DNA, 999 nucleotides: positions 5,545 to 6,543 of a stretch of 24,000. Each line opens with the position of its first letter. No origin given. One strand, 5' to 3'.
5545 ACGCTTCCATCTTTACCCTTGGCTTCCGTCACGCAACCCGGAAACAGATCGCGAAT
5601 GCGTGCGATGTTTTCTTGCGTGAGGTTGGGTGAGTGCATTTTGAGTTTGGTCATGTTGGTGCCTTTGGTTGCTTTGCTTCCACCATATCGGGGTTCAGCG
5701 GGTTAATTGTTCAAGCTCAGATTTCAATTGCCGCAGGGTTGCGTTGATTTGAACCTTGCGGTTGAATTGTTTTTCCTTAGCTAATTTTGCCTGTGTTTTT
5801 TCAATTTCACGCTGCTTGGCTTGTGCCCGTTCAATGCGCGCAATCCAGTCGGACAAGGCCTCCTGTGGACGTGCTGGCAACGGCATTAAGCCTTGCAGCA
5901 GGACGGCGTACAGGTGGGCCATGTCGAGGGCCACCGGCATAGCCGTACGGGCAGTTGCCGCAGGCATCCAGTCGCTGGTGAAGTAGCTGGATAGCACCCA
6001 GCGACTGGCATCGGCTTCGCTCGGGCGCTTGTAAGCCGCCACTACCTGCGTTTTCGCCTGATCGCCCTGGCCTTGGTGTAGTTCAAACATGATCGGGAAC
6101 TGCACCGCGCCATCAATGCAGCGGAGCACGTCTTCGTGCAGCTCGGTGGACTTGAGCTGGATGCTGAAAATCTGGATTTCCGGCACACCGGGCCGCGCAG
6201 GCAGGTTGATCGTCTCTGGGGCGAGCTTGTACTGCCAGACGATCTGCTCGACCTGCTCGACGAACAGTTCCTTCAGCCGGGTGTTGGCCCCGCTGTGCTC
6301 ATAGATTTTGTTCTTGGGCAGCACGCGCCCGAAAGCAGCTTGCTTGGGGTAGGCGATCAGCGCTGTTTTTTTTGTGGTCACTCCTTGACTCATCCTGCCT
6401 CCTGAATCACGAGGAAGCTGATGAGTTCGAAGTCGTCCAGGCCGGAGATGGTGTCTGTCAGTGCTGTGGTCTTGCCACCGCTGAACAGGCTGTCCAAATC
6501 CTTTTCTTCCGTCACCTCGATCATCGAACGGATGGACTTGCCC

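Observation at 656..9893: Type III Mod/Res core embedded in a five-gene operon with an SNF2-family helicase and a DUF4391-like protein: candidate uncharacterised four-component restriction-like defence system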

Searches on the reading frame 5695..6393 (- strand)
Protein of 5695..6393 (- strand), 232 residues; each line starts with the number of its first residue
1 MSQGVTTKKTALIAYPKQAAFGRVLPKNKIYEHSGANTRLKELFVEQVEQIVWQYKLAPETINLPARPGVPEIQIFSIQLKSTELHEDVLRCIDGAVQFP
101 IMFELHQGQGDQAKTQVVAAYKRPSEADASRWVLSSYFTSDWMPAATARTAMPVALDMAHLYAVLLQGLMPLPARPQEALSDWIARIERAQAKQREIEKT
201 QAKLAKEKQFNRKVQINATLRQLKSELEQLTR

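Call 4: search_protein_families(library=pfam, proteins=[window:5695-6393:-], max_evalue=0.01)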
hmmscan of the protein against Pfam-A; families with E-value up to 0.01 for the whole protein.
window:5695-6393:- (232 aa): 2 families
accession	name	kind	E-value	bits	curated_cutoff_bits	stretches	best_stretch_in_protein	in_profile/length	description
PF14335.11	DUF4391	-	4.3e-58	197.4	29.9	1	14-227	2-232/232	Domain of unknown function (DUF4391)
PF25257.1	DUF7858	-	0.0049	17.3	27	1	122-194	42-115/170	Family of unknown function (DUF7858)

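Call 5: search_protein_families(library=padloc, proteins=[window:5695-6393:-], max_evalue=0.01)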
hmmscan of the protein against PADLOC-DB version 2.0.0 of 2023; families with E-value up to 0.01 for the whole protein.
window:5695-6393:- (232 aa): 0 families

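Call 6: search_protein_families(library=ncbifam, proteins=[window:5695-6393:-], max_evalue=0.01)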
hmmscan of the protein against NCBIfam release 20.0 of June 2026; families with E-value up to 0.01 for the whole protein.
window:5695-6393:- (232 aa): 1 family
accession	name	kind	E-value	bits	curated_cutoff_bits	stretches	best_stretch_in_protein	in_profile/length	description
NF052612.1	sll0565_fam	equivalog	0.0054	17.1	50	1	179-231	16-68/106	sll0565 family protein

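Call 21: find_homologous_proteins(query=window:5695-6393:-, max_evalue=0.001)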
Query window:5695-6393:- (232 aa): 5464 proteins with E <= 0.001 among 5860 candidates; the best 120 are listed.
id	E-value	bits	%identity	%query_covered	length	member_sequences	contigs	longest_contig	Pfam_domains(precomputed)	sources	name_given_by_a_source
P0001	6.0e-135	466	91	100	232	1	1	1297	PF14335.12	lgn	-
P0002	7.4e-134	462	91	100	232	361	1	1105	PF14335.12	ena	-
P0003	5.6e-133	459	90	100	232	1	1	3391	PF14335.12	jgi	-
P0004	4.5e-132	456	88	100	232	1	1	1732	PF14335.12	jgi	-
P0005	6.8e-132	456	88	100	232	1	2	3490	PF14335.12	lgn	-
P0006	1.0e-131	455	90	100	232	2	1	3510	PF14335.12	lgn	-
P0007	1.1e-131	455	88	100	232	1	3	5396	PF14335.12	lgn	-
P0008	1.6e-131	455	88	100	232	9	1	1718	PF14335.12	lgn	-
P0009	2.0e-131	454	88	100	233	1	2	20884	PF14335.12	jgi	jgi:hypothetical protein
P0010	2.1e-131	454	89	100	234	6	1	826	PF14335.12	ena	-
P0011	4.9e-131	453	87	100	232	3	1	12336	PF14335.12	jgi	jgi:hypothetical protein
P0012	5.3e-131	453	89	100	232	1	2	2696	PF14335.12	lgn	-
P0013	9.6e-131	452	88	100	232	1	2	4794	PF14335.12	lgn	-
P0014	1.1e-130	452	88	100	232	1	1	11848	PF14335.12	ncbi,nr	ncbi:MAG: DUF4391 domain-containing protein [Alcaligenaceae bacterium]|nr:DUF4391 domain-containing 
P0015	1.3e-130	452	88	100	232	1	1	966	PF14335.12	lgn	-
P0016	1.8e-130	451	89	100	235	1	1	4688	PF14335.12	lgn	-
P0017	3.2e-130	450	88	100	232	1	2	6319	PF14335.12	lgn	-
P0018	6.1e-130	450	87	100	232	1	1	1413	PF14335.12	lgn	-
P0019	8.2e-130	449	88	100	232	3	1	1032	PF14335.12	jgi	jgi:hypothetical protein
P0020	1.6e-129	448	88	99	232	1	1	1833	PF14335.12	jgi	-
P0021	3.2e-129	447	88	100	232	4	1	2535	PF14335.12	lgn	-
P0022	3.6e-129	447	90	100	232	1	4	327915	PF14335.12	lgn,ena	-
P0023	3.7e-129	447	87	100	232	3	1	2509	PF14335.12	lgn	-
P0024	6.1e-129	446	86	100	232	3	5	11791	PF14335.12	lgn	-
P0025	6.8e-129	446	87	100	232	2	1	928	PF14335.12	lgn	-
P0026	8.5e-129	446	87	100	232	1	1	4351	PF14335.12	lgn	-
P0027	1.3e-128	445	87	100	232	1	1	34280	PF14335.12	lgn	-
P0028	2.1e-128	444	87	100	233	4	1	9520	PF14335.12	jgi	jgi:hypothetical protein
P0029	2.3e-128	444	87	100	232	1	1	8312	PF14335.12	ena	-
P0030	2.8e-128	444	87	100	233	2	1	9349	PF14335.12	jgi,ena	jgi:hypothetical protein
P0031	2.9e-128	444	86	100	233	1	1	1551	PF14335.12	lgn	-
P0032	3.7e-128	444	85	100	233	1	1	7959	PF14335.12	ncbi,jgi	jgi:hypothetical protein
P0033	4.4e-128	443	87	100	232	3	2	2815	PF14335.12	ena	-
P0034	5.4e-128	443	87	100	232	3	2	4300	PF14335.12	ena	-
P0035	9.3e-128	442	89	96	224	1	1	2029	PF14335.12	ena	-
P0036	1.3e-127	442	89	96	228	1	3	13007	PF14335.12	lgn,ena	-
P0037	1.5e-127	442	86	100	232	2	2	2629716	PF14335.12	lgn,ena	-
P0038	2.7e-127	441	88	100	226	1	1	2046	PF14335.12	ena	-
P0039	2.8e-127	441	89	96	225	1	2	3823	PF14335.12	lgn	-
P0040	4.6e-127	440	85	100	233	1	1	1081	PF14335.12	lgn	-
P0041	5.1e-127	440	87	96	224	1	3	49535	PF14335.12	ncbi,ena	-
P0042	5.7e-127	440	86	100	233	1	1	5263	PF14335.12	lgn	-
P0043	9.3e-127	439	87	100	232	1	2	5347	PF14335.12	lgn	-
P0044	1.0e-126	439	85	100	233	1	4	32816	PF14335.12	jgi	jgi:hypothetical protein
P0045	1.3e-126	439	85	100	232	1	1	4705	PF14335.12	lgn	-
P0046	1.9e-126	438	84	100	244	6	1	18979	PF14335.12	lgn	-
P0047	2.5e-126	438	84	100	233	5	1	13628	PF14335.12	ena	-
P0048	3.0e-126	437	86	100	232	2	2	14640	PF14335.12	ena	-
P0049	3.3e-126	437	84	100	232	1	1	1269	PF14335.12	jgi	jgi:hypothetical protein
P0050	4.0e-126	437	84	100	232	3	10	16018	PF14335.12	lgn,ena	-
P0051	4.3e-126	437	87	100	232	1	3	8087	PF14335.12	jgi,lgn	-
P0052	1.2e-125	435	87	96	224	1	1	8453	PF14335.12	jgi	jgi:Domain of unknown function (DUF4391)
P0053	1.4e-125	435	85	100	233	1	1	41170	PF14335.12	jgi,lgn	-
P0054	1.7e-125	435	83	100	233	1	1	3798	PF14335.12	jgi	jgi:hypothetical protein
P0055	4.9e-125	433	86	97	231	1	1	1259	PF14335.12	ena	-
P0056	9.4e-125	433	84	100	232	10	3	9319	PF14335.12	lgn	-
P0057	1.8e-124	432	85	100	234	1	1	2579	PF14335.12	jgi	jgi:hypothetical protein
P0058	1.9e-124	432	86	100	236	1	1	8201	PF14335.12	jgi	jgi:hypothetical protein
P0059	2.2e-124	431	84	100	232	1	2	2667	PF14335.12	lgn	-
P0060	2.7e-124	431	84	100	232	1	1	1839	PF14335.12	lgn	-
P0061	2.8e-124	431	87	96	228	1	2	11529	PF14335.12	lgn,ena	-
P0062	2.9e-124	431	84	100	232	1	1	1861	PF14335.12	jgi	jgi:hypothetical protein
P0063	3.1e-124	431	84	100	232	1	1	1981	PF14335.12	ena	-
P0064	4.4e-124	430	83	100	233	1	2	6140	PF14335.12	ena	-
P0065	5.6e-124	430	87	96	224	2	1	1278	PF14335.12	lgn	-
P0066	6.8e-124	430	84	100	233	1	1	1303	PF14335.12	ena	-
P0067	8.2e-124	429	85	98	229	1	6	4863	PF14335.12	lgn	-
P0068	1.3e-123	429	83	100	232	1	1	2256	PF14335.12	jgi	-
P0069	1.4e-123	429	85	97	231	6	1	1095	PF14335.12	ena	-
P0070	1.6e-123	429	82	100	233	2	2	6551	PF14335.12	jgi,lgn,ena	-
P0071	1.7e-123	428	84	100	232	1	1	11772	PF14335.12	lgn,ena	-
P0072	2.4e-123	428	84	100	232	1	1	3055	PF14335.12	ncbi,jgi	jgi:hypothetical protein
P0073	2.4e-123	428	82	100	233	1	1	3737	PF14335.12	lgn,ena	-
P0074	3.1e-123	428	82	97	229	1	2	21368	PF14335.12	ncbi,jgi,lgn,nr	ncbi:DUF4391 domain-containing protein [Betaproteobacteria bacterium SCN2]|jgi:hypothetical protein|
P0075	3.4e-123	427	91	91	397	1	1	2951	PF14335.12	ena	-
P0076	3.5e-123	427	85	99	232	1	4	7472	PF14335.12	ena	-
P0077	4.1e-123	427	85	96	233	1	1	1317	PF14335.12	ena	-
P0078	4.8e-123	427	81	100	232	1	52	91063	PF14335.12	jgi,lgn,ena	jgi:hypothetical protein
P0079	5.6e-123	427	84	100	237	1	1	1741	PF14335.12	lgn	-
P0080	7.1e-123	426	82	100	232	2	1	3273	PF14335.12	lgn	-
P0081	7.3e-123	426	84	100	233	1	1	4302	PF14335.12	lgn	-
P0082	8.7e-123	426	84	100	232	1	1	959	PF14335.12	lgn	-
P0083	1.0e-122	426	81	100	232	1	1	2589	PF14335.12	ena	-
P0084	1.0e-122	426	82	100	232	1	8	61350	PF14335.12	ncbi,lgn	ncbi:hypothetical protein D9M68_109490 [compost metagenome]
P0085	1.3e-122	426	84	99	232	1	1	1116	PF14335.12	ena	-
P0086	1.3e-122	426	82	100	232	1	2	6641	PF14335.12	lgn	-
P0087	1.9e-122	425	81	100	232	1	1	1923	PF14335.12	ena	-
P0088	3.7e-122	424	81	100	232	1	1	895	PF14335.12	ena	-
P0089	3.9e-122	424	81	100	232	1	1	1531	PF14335.12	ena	-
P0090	4.1e-122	424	83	100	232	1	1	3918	PF14335.12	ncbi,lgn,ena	-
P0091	7.1e-122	423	81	100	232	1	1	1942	PF14335.12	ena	-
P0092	8.9e-122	423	81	100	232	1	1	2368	PF14335.12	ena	-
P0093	1.3e-121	422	81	100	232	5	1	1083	PF14335.12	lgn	-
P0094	1.4e-121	422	81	100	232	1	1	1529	PF14335.12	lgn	-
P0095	2.0e-121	422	81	100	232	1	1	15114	PF14335.12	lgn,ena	-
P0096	2.2e-121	422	81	100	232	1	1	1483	PF14335.12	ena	-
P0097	2.7e-121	421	81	100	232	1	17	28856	PF14335.12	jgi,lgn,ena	jgi:hypothetical protein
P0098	3.1e-121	421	82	100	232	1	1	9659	PF14335.12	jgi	-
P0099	3.2e-121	421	84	96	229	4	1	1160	PF14335.12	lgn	-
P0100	4.8e-121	420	80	100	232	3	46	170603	PF14335.12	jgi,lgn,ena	-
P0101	1.5e-120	419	83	99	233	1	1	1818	PF14335.12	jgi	jgi:hypothetical protein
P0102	1.8e-120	419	84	96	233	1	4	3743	PF14335.12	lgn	-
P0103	3.0e-120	418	84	100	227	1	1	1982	PF14335.12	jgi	jgi:hypothetical protein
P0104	3.1e-120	418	81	100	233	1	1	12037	PF14335.12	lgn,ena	-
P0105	3.9e-120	417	80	100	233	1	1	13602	PF14335.12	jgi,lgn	-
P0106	3.9e-120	417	82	100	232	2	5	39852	PF14335.12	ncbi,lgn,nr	ncbi:MAG: methyl-accepting chemotaxis protein [Ferrovum sp. 37-45-19]|nr:MAG: methyl-accepting chemo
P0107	5.5e-120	417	86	95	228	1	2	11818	PF14335.12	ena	-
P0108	8.4e-120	416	80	100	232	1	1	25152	PF14335.12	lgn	-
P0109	8.9e-120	416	83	96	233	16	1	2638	PF14335.12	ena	-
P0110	1.1e-119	416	84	96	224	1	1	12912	PF14335.12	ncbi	-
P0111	1.2e-119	416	79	100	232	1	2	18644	PF14335.12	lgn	-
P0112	2.3e-119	415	84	96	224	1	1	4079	PF14335.12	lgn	-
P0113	2.7e-119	415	80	100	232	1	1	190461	PF14335.12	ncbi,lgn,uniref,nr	ncbi:DUF4391 domain-containing protein [Burkholderia multivorans]|uniref:DUF4391 domain-containing p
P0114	5.8e-119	414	78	100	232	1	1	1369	PF14335.12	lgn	-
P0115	6.7e-119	413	79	100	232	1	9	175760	PF14335.12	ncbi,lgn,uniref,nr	ncbi:Uncharacterised protein [Burkholderia pseudomallei]|uniref:DUF4391 domain-containing protein n=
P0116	1.1e-118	413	81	99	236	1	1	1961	PF14335.12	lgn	-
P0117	1.5e-118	412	78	100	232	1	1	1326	PF14335.12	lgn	-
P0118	1.5e-118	412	79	100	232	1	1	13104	PF14335.12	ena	-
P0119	1.7e-118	412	80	100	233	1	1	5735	PF14335.12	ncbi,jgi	jgi:hypothetical protein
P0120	1.9e-118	412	82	97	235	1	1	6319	PF14335.12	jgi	-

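Call 24: find_related_loci(query=A1, collection=genome_contigs, flank=10000)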
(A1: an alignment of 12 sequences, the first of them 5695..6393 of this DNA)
Query A1 (232 aa) in genome_contigs; peptide patterns used: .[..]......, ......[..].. (x = any residue, [..] = any of these).
441 stretches matched a pattern; 414 encode a relative of the query (tblastn E <= 1e-3); the best 80 are kept; 80 distinct loci.
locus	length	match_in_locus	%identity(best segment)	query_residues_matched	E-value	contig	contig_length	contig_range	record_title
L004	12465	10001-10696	94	1-232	9e-150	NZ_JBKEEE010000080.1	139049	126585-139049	MAG: Ottowia sp. isolate VLC_002 k121_2008461, whole genome shotgun sequence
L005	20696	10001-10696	91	1-232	4e-144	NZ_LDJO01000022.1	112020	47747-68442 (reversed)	Stenotrophomonas acidaminiphila strain JCM 13310 contig_22, whole genome shotgun sequence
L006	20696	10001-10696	90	1-232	7e-144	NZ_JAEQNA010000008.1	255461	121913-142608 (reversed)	Ramlibacter aurantiacus strain AW1 contig8, whole genome shotgun sequence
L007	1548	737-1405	94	10-232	7e-156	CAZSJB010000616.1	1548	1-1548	MAG TPA_asm: uncultured Tepidisphaeraceae bacterium isolate SRP268622_co1_126 genome assembly, contig: NODE_213175_lengt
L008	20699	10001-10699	89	1-232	1e-141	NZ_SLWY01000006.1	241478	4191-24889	Plasticicumulans lactativorans strain DSM 25287 Ga0310538_106, whole genome shotgun sequence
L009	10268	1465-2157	89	1-231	2e-140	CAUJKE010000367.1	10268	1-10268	MAG: Planctomycetota bacterium isolate KLAP142 genome assembly, contig: KLAP142_203092, whole genome shotgun sequence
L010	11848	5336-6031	88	1-232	1e-139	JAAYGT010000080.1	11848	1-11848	MAG: Alcaligenaceae bacterium isolate AS09scLD_262 123086_AS09, whole genome shotgun sequence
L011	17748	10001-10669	90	10-232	3e-138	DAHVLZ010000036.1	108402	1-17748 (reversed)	MAG TPA_asm: Proteobacteria bacterium isolate clean41 k141_141871, whole genome shotgun sequence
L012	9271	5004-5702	87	1-232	2e-138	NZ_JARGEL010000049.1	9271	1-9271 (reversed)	Extensimonas soli strain H3M7-6 soapdenovo_K_105_49, whole genome shotgun sequence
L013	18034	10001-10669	91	10-232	2e-138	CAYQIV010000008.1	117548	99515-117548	MAG TPA_asm: uncultured Chromatiaceae bacterium isolate SRP239054_co1_5 genome assembly, contig: NODE_84_length_117548_c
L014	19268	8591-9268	82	7-232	3e-131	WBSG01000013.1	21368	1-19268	Betaproteobacteria bacterium SCN2 NODE_27_length_21368_cov_38.738159, whole genome shotgun sequence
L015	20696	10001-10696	80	1-232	2e-126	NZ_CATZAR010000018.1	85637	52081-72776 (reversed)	Ralstonia thomasii strain LMG 18095 isolate LMG 18095 18, whole genome shotgun sequence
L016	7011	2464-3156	76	1-231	1e-119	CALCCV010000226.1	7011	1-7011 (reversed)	MAG TPA_asm: uncultured Bdellovibrionaceae bacterium isolate SRR6231203_bin.33_CONCOCT_v1.1_MAG genome assembly, contig:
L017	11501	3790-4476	73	1-232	9e-112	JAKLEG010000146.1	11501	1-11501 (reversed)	MAG: Myxococcota bacterium isolate RA.bin128 RA.bin128_146, whole genome shotgun sequence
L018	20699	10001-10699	71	1-232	2e-111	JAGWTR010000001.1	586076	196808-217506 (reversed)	MAG: Burkholderiales bacterium isolate REEB378 contig-150_0, whole genome shotgun sequence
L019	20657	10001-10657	74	8-230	2e-109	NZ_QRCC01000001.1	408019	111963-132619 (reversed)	Nitrosomonas sp. HPC101 HPC101_contig000001, whole genome shotgun sequence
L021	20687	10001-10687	72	4-232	2e-108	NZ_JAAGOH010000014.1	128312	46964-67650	Ideonella livida strain TBM-1 contig00014, whole genome shotgun sequence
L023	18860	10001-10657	73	9-231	4e-108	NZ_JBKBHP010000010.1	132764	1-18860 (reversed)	MAG: Hylemonella sp. isolate 21H_026.bin.45 NODE_213_length_132764_cov_40.682757, whole genome shotgun sequence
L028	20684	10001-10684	71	1-232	6e-107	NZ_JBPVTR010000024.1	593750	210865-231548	Pseudochrobactrum sp. HB0163 k141_48, whole genome shotgun sequence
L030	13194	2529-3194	72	9-230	6e-107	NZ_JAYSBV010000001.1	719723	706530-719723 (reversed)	MAG: Zoogloea sp. isolate XM6_XAHMGE1bin.30 NODE_2_length_719723_cov_4.815517, whole genome shotgun sequence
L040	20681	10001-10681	68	5-231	2e-105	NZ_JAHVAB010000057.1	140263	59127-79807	MAG: Hydrogenophaga sp. isolate Con.Enr.2020-2 k141_3940, whole genome shotgun sequence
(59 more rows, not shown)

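Call 27: search_protein_representatives(protein=window:5695-6393:-)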
Query: 232 residues. Proteins with E-value up to 0.001 (for the whole library): 1494; up to 1e-10: 845; up to 1e-30: 237. The best 150 are listed.
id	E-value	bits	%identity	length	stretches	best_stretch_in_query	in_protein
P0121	3.3e-96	337.6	70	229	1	6-231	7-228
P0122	1.4e-76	273.5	88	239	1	25-162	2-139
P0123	2.6e-72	259.5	69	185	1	48-227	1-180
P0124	7.7e-68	244.9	53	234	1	9-230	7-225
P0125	2.1e-67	243.5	53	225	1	13-231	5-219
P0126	1.3e-66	240.9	52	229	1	4-232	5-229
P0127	6.5e-65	235.4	45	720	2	9-230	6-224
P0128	4.8e-64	232.5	51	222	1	11-230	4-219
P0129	1.4e-62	227.7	51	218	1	11-231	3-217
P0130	1.8e-62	227.4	49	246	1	9-229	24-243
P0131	3.2e-62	226.6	54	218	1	13-230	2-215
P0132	2.9e-61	223.5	49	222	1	12-229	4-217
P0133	1.6e-60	221.0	50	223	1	13-232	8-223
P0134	1.7e-60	220.9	48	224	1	13-229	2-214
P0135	1.8e-60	220.8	51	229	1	12-231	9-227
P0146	9.5e-57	208.7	46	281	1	6-232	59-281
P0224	3.1e-43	164.6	48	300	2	12-170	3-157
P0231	9.5e-43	162.9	41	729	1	23-231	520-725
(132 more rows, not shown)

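Call 37: search_protein_families(library=pfam, proteins=[P0127, P0231, P0146, P0224, P0075], max_evalue=0.001)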
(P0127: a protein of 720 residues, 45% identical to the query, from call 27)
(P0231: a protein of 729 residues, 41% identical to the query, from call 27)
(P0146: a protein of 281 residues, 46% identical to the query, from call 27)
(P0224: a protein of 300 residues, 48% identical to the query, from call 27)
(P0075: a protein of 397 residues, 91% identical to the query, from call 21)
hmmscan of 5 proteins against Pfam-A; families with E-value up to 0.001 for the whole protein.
P0127 (720 aa): 1 family
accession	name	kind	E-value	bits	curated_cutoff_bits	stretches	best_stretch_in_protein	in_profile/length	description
PF14335.11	DUF4391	-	1e-53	183.1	29.9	1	11-221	2-232/232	Domain of unknown function (DUF4391)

P0231 (729 aa): 4 families
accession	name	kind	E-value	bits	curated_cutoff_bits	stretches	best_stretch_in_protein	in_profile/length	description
PF14335.11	DUF4391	-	7.9e-46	157.3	29.9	1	525-720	16-231/232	Domain of unknown function (DUF4391)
PF00176.29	SNF2-rel_dom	-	1.1e-12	48.2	24.9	1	264-419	11-176/290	SNF2-related domain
PF04851.21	ResIII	-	1.1e-08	35.6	22.5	1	251-407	4-163/164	Type III restriction enzyme, res subunit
PF00270.35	DEAD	-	3e-07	30.7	26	1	265-407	10-161/167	DEAD/DEAH box helicase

P0146 (281 aa): 2 families
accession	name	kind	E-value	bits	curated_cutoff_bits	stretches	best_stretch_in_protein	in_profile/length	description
PF14335.11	DUF4391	-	1.9e-51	175.6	29.9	1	66-275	1-231/232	Domain of unknown function (DUF4391)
PF10450.15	POC1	-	0.00061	19.3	22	1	71-186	140-255/273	POC1 chaperone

P0224 (300 aa): 1 family
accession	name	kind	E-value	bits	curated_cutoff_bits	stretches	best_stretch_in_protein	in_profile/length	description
PF14335.11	DUF4391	-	4.2e-47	161.4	29.9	2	5-155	2-164/232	Domain of unknown function (DUF4391)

P0075 (397 aa): 1 family
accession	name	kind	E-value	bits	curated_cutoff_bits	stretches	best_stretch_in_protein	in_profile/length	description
PF14335.11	DUF4391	-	6.9e-48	164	29.9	1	14-210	2-215/232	Domain of unknown function (DUF4391)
